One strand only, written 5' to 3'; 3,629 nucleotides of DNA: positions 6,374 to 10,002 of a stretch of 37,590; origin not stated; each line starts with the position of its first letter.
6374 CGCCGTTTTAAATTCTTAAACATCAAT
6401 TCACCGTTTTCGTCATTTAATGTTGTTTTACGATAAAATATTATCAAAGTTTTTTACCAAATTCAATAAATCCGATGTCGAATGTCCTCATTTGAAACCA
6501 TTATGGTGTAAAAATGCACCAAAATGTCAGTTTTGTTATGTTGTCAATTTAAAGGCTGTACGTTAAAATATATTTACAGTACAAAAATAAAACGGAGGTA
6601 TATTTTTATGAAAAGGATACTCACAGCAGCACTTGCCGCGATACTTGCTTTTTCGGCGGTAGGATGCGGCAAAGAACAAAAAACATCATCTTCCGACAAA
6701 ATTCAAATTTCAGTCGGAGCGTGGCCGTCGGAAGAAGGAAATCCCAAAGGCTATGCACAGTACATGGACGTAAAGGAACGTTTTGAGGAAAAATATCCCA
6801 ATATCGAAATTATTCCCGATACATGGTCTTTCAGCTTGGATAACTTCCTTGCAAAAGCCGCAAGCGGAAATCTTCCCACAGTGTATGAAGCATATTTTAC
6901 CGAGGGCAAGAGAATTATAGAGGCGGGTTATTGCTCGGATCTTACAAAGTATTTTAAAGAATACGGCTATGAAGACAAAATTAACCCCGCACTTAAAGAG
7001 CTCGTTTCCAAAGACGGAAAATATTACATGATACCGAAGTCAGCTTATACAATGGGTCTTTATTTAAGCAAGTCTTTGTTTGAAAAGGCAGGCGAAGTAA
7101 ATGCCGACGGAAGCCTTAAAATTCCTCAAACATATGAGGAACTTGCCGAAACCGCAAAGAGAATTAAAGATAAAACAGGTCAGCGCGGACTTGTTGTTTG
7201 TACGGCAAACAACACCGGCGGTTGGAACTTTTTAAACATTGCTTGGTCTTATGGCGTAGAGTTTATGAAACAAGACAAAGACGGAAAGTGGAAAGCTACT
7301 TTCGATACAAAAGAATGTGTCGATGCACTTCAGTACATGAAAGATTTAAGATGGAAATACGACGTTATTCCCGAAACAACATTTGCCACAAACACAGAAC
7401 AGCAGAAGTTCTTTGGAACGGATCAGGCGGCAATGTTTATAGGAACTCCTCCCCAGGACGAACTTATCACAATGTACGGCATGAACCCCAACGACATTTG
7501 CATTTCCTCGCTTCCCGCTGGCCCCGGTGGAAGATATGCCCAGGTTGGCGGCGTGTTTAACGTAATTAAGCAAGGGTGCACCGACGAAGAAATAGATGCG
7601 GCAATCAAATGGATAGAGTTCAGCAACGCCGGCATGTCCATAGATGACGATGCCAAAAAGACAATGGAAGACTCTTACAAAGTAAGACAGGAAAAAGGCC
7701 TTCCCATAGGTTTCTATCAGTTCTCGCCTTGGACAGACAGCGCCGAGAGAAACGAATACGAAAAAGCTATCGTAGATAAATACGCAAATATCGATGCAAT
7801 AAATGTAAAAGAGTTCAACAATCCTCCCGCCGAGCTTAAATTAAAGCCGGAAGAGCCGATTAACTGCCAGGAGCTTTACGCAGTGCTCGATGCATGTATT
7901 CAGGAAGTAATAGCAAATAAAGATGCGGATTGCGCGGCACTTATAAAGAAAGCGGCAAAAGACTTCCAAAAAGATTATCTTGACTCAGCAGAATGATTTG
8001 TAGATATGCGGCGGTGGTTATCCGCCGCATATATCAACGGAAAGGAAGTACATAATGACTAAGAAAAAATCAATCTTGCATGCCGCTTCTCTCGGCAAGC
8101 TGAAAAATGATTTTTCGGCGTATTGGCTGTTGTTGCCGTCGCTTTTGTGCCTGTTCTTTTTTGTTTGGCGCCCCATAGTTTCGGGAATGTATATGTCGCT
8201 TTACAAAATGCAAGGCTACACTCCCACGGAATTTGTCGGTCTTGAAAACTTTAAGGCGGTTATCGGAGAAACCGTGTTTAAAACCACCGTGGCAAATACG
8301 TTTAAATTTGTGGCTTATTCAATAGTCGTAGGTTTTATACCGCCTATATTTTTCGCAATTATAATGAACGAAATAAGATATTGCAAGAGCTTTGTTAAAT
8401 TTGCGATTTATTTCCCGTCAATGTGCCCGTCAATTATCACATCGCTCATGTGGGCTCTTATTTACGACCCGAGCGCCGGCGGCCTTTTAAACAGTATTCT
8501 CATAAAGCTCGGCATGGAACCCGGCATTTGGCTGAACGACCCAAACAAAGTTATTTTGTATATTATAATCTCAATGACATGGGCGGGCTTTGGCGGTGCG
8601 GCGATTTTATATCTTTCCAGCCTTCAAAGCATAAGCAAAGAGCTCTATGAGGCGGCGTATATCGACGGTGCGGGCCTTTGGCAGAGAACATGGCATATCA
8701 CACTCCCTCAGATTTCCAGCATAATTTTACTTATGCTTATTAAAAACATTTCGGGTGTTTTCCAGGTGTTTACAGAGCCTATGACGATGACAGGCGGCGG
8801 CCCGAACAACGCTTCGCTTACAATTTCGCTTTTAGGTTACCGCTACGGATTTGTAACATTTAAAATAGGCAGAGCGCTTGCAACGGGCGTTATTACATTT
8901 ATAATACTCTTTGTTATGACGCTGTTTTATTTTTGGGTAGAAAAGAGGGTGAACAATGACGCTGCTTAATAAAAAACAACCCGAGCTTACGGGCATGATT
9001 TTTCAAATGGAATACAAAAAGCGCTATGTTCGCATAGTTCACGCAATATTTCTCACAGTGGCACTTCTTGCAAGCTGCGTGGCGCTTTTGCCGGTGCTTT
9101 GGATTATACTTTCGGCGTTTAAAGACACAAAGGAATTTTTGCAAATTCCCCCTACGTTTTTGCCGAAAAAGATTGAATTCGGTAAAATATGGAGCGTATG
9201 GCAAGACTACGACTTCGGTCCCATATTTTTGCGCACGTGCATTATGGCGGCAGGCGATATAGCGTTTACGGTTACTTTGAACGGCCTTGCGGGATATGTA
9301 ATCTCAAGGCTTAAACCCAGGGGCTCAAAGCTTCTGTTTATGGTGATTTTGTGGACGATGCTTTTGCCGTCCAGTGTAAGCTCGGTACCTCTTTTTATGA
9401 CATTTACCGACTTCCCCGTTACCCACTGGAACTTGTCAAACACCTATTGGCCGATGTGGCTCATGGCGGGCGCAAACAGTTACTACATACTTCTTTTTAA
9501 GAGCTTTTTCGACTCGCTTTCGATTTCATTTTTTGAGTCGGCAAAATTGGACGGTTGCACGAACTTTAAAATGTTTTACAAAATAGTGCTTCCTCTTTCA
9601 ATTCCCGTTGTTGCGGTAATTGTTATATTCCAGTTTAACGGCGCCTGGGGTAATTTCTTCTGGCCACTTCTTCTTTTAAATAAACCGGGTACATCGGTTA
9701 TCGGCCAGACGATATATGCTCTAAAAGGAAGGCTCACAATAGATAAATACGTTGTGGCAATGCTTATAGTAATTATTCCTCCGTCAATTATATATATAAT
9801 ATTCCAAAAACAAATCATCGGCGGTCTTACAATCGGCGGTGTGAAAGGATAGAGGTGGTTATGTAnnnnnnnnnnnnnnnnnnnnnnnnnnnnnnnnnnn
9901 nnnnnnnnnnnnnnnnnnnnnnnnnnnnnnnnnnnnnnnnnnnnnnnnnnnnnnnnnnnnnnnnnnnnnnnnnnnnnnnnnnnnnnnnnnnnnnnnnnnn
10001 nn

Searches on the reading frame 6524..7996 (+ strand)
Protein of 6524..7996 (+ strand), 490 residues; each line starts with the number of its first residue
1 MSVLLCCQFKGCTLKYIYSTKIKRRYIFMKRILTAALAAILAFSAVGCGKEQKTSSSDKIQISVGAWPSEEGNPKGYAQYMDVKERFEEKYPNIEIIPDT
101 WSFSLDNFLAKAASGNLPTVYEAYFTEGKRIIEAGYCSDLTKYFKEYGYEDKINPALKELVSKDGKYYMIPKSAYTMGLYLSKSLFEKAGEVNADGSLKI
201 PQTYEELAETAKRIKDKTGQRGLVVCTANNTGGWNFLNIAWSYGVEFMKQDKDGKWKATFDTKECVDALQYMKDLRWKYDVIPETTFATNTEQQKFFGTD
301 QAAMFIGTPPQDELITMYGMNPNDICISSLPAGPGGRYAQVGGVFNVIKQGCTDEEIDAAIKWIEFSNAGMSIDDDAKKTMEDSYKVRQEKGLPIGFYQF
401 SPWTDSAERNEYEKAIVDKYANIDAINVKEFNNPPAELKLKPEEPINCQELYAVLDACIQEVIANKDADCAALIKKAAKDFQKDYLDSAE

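Call 4: search_protein_families(library=pfam, proteins=[window:6524-7996:+], max_evalue=0.001)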
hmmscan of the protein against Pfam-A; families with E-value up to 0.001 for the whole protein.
window:6524-7996:+ (490 aa): 2 families
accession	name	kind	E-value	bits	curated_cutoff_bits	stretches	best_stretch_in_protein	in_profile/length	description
PF01547.30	SBP_bac_1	-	9.1e-26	92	26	1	76-366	6-299/307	Bacterial extracellular solute-binding protein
PF13416.11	SBP_bac_8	-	3.5e-21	76.7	27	1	85-367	4-243/279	Bacterial extracellular solute-binding protein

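Call 88: search_solved_structures(query=window:6605-7996:+, max_evalue=0.001)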
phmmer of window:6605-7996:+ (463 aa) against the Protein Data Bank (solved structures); distinct sequences matched with E-value up to 0.001: 25.
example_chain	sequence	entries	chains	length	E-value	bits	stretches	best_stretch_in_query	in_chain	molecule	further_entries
6dtq_A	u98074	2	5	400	7.6e-18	67.9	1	58-341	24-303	maltose-binding protein MalE3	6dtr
6rjy_A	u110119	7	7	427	2.1e-14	56.5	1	44-276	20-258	Arabino-oligosaccharids-binding protein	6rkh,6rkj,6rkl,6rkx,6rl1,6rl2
4g68_A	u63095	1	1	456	1e-11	47.7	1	22-280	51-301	ABC transporter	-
4g68_B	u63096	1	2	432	1.1e-11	47.6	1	22-280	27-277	ABC transporter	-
1eu8_A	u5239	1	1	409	1.3e-11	47.4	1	47-276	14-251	TREHALOSE/MALTOSE BINDING PROTEIN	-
7bvt_A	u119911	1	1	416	3.3e-11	46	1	78-248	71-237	Hypothetical sugar ABC-transporter sugar binding protein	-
8art_A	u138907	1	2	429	1.9e-10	43.5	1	5-352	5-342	Putative secreted maltose-binding protein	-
4qrz_A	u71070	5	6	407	6.3e-09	38.5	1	128-241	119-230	ABC-TYPE SUGAR TRANSPORTER | ABC transporter, substrate binding protein (Sugar)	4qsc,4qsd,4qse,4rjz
7eho_A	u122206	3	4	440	8.8e-09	38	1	81-279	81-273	Chitin oligosaccharide binding protein NagB2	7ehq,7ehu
3k01_A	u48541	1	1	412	1.6e-08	37.2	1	45-342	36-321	Acarbose/maltose binding protein GacH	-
3jzj_A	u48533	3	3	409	1.7e-08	37.1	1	45-342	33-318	Acarbose/maltose binding protein GacH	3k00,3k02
3zkk_A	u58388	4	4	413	4e-08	35.9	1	20-192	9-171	XOS BINDING PROTEIN | PUTATIVE SUGAR TRANSPORTER SOLUTE-BINDING PROTEIN | SUGAR TRANSPORTER SOLUTE-BINDING PROTEIN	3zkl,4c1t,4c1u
7ehp_A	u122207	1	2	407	1.5e-07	34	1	55-214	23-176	chitin oligosaccahride binding protein NagB1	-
5ci5_A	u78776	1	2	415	1.6e-07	33.9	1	56-289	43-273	Extracellular solute-binding protein family 1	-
8ula_A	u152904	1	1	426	1.8e-07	33.7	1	60-339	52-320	Extracellular solute-binding protein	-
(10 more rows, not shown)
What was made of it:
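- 6605..9852 (+): CUT1-type ABC importer parts: lipoprotein SBP (6605-7996) and permeases (8055-8969, 8956-9852). No ATPase gene is present. The nearest solved SBPs are generic oligosaccharide binders (call 88).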

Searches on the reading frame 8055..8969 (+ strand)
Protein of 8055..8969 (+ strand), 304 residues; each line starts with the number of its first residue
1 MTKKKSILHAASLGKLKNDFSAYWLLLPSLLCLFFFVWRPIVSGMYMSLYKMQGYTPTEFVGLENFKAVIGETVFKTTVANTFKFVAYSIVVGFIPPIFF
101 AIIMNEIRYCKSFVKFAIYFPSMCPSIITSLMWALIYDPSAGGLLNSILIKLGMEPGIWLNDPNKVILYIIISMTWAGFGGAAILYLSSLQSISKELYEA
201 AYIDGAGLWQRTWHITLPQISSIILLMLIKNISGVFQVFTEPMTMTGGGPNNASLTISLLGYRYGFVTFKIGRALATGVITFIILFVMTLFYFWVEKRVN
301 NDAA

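Call 4: search_protein_families(library=pfam, proteins=[window:8055-8969:+], max_evalue=0.001)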
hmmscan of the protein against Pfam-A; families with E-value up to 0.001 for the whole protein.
window:8055-8969:+ (304 aa): 1 family
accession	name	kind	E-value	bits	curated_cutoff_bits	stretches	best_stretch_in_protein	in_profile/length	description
PF00528.27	BPD_transp_1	-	6.8e-18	65.5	26.4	1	100-300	4-183/184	Binding-protein-dependent transport system inner membrane component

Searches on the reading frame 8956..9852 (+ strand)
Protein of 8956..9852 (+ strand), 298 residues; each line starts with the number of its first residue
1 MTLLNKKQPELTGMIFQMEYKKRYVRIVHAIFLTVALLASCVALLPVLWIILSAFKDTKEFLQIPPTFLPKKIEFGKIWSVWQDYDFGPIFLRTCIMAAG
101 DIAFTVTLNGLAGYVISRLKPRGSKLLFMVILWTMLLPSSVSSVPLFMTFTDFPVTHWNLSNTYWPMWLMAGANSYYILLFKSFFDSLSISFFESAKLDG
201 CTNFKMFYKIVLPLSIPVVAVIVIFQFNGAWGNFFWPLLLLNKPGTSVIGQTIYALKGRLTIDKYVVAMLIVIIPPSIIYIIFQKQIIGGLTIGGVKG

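Call 4: search_protein_families(library=pfam, proteins=[window:8956-9852:+], max_evalue=0.001)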
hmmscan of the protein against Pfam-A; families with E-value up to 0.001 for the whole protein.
window:8956-9852:+ (298 aa): 1 family
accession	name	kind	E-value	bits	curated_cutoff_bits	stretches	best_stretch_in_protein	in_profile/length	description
PF00528.27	BPD_transp_1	-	8.7e-18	65.1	26.4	1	112-286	4-177/184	Binding-protein-dependent transport system inner membrane component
